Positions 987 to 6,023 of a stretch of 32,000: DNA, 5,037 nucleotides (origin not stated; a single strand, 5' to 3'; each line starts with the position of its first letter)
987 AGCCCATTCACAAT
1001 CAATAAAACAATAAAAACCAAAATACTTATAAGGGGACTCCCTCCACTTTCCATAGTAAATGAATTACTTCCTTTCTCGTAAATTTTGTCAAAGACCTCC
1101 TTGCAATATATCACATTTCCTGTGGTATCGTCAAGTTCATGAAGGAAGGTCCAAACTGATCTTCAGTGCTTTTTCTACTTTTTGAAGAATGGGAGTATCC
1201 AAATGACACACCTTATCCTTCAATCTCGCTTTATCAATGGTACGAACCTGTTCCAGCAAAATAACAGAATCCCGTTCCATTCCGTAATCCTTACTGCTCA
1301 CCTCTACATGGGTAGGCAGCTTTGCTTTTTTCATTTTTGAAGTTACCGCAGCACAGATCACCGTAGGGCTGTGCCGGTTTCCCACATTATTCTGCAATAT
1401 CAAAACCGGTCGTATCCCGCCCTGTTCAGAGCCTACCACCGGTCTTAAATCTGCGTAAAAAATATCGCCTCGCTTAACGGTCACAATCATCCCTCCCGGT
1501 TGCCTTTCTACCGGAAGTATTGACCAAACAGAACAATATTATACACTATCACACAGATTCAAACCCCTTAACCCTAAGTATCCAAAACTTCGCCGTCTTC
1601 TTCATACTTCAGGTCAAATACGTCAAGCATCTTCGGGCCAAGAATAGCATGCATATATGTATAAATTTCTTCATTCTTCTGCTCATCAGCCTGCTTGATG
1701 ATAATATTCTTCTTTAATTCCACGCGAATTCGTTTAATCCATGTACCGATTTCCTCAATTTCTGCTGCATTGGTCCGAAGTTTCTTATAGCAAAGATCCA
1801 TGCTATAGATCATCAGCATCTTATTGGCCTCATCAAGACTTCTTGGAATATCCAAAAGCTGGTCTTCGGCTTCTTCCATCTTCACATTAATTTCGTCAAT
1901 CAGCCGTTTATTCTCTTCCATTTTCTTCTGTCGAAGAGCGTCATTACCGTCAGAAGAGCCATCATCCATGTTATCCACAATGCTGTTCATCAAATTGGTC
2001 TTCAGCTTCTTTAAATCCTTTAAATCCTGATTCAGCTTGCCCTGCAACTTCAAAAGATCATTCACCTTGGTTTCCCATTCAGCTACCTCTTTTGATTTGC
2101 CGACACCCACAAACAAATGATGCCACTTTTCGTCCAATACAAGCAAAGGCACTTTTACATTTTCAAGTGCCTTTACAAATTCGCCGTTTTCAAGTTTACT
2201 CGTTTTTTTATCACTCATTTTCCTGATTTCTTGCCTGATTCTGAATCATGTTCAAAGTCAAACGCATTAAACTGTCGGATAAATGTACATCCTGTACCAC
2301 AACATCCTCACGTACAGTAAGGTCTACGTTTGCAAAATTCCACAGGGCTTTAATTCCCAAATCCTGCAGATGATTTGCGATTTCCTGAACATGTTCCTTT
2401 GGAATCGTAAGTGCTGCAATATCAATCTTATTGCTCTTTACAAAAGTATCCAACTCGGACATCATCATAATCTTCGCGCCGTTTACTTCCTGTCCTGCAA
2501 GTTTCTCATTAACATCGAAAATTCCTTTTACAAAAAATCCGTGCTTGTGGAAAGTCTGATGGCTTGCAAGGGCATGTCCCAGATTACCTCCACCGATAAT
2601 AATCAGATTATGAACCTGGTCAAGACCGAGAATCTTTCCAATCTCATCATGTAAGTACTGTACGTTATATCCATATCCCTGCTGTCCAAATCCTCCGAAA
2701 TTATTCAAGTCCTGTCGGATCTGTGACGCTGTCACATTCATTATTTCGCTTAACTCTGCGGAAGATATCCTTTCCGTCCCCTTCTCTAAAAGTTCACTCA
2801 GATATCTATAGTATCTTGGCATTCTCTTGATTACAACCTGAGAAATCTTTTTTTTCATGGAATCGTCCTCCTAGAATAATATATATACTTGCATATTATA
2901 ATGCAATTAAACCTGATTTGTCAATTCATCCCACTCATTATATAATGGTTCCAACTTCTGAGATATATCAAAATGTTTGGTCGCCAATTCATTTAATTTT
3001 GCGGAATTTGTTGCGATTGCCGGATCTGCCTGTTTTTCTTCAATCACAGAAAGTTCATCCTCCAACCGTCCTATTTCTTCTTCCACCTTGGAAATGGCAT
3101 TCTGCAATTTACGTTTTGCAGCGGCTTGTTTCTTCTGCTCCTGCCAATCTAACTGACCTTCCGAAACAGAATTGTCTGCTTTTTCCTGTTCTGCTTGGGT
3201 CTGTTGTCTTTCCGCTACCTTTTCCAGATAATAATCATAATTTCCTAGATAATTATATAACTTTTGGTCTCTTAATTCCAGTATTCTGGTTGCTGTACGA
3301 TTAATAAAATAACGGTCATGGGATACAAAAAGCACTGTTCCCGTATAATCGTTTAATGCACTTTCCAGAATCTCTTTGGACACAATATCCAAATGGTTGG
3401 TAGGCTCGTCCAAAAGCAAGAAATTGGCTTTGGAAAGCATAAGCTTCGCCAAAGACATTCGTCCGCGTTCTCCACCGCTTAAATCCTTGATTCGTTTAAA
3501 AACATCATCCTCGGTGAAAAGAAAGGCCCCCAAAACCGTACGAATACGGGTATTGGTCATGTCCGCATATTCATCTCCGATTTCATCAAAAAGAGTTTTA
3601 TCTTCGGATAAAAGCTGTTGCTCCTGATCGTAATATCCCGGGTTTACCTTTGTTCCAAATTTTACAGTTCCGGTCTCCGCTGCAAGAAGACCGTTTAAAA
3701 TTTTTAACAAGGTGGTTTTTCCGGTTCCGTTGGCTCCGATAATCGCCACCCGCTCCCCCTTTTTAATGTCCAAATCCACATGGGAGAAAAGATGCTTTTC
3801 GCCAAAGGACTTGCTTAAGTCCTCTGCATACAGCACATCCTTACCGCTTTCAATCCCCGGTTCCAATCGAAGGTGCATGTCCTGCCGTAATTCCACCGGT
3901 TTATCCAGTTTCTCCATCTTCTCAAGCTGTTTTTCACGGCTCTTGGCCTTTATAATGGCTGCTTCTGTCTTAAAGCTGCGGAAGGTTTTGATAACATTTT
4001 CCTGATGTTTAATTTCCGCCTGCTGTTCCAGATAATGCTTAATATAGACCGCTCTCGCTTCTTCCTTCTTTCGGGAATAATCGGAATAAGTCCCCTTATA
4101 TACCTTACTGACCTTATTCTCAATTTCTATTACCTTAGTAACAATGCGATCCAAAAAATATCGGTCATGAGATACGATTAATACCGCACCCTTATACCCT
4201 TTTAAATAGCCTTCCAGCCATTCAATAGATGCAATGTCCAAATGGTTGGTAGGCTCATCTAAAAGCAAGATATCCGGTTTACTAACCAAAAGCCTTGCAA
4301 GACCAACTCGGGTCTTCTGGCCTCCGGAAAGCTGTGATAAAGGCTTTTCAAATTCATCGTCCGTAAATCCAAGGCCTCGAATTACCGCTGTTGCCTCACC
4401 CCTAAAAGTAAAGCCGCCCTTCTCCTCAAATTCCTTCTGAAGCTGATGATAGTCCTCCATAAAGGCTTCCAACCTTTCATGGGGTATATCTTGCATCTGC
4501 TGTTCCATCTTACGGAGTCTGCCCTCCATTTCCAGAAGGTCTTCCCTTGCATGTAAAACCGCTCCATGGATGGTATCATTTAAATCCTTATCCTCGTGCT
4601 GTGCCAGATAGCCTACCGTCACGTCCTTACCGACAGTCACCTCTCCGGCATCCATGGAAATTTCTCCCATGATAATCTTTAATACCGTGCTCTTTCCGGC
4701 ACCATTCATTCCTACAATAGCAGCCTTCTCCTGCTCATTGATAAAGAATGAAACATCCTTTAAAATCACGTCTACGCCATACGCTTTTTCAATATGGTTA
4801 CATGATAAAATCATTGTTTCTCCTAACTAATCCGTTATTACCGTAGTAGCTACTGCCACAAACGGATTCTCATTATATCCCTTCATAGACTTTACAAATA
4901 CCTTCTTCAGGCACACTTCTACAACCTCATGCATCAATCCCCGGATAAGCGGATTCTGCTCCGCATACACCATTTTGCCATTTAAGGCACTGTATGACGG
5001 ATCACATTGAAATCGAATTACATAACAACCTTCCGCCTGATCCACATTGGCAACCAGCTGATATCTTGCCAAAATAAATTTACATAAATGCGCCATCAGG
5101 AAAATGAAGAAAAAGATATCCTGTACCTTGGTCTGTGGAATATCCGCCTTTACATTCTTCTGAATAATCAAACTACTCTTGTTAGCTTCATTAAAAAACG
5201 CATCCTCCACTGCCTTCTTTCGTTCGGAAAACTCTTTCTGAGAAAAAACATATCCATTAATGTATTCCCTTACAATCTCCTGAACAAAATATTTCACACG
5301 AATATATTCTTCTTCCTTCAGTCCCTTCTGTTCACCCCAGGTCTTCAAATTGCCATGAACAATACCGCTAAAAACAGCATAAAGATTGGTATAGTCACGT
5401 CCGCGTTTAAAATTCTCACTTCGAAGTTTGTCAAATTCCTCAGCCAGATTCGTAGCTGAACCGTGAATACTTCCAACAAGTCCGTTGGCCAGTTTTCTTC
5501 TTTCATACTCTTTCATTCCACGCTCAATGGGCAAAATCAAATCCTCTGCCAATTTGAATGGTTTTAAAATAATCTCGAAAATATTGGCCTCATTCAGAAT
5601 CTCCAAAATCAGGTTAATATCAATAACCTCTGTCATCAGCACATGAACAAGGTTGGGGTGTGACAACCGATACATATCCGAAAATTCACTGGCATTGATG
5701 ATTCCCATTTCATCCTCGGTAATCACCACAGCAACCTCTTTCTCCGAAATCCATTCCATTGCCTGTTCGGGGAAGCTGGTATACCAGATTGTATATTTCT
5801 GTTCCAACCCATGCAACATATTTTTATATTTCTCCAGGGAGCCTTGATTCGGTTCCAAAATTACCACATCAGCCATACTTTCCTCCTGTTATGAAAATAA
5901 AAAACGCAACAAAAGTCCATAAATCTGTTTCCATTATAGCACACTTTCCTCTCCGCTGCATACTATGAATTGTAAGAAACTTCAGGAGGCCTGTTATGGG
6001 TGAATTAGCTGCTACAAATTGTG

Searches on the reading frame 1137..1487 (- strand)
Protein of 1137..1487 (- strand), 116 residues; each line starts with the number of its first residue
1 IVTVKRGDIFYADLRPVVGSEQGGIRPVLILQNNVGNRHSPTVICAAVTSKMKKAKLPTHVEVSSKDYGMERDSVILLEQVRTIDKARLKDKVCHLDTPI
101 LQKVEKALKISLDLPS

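Call 33: search_protein_families(library=pfam, proteins=[window:1137-1487:-], max_evalue=0.001)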
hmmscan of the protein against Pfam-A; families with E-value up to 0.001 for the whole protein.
window:1137-1487:- (116 aa): 1 family
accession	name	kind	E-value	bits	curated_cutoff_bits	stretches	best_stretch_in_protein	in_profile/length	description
PF02452.23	PemK_toxin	-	2.3e-36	124.8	23.1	1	5-112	1-109/109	PemK-like, MazF-like toxin of type II toxin-antitoxin system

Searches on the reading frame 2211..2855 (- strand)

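Call 33: search_protein_families(library=pfam, proteins=[window:2211-2855:-], max_evalue=0.001)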
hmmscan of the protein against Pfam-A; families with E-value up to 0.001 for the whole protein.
window:2211-2855:- (214 aa): 3 families
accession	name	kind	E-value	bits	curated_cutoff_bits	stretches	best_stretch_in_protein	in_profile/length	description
PF06971.19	Put_DNA-bind_N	-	7.9e-22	77.5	27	1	3-51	1-49/49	Putative DNA-binding protein N-terminus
PF02629.25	CoA_binding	-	1.7e-18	67.6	22.3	1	82-176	4-96/97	CoA binding domain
PF13380.12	CoA_binding_2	-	0.00065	20.6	22.8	0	115-176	33-88/116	CoA binding domain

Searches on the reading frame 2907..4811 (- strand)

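Call 33: search_protein_families(library=pfam, proteins=[window:2907-4811:-], max_evalue=0.001)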
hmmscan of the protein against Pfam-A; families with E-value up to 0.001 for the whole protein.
window:2907-4811:- (634 aa): 20 families
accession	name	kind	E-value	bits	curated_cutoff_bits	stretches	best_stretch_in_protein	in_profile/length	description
PF00005.33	ABC_tran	-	3.5e-53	180.3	25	2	17-189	1-137/137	ABC transporter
PF12848.13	ABC_tran_Xtn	-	1e-21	77.2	25.9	2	228-310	1-81/85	ABC transporter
PF13304.12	AAA_21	-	3.5e-14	54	27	1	356-432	3-83/304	AAA domain, putative AbiEii toxin, Type IV TA system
PF16326.10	ABC_tran_CTD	-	1.9e-11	44.5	32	1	566-631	3-68/69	ABC transporter C-terminal domain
PF02463.25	SMC_N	-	6.1e-11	42.6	40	1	28-231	25-212/220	RecF/RecN/SMC N terminal domain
PF13555.12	AAA_29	-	1.7e-08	34.5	27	0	340-384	10-53/61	P-loop containing region of AAA domain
PF13175.12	AAA_15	-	6.7e-07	29.7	32.1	1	342-613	14-279/374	AAA ATPase domain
PF01926.29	MMR_HSR1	-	1.1e-05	25.9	21.9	0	30-70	2-42/113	50S ribosome-binding GTPase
PF13521.12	AAA_28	-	2.1e-05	25.2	27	0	354-375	1-22/164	AAA domain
PF13401.12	AAA_22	-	4.5e-05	24.2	27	0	355-390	8-33/130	AAA domain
PF13604.12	AAA_30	-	6.2e-05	23.2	27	0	355-384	21-50/191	AAA domain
PF13481.12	AAA_25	-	0.00011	22.3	27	0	349-369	30-50/195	AAA domain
PF13191.12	AAA_16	-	0.0002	22.3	32.6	0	352-414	22-85/167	AAA ATPase domain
PF05729.18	NACHT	-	0.00023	21.5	26.7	0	354-419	2-70/167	NACHT domain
PF00004.35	AAA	-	0.00034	21.5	21.2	0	357-389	3-35/131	ATPase family associated with various cellular activities (AAA)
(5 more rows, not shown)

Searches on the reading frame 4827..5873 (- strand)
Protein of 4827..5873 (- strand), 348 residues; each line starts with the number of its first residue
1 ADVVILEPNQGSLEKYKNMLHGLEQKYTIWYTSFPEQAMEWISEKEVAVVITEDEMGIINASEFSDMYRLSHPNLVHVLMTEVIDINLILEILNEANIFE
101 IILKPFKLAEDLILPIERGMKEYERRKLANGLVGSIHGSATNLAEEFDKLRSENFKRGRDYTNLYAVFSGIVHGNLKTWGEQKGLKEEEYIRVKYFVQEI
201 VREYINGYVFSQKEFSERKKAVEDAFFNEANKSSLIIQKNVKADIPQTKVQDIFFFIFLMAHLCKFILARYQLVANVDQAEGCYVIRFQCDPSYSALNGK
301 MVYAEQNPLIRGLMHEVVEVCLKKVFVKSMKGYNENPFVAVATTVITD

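Call 33: search_protein_families(library=pfam, proteins=[window:4827-5873:-], max_evalue=0.001)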
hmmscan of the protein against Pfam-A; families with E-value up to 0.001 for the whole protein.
window:4827-5873:- (348 aa): 1 family
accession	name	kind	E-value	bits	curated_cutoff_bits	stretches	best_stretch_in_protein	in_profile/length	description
PF00072.30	Response_reg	-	1.5e-05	25.6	30.2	1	3-109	1-104/111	Response regulator receiver domain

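Call 75: search_protein_families(library=ncbifam, proteins=[window:4827-5873:-], max_evalue=0.01)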
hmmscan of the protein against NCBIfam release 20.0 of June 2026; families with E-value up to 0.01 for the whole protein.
window:4827-5873:- (348 aa): 2 families
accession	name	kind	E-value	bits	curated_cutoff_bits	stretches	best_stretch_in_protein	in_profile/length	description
NF053512.1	nitric_RR_NosR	exception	4.8e-11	42.3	400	1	24-138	20-133/422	response regulator c-di-GMP phosphodiesterase, NosR family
TIGR01818.1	ntrC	equivalog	0.00089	18.2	558.6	1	29-127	25-121/463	nitrogen regulation protein NR(I)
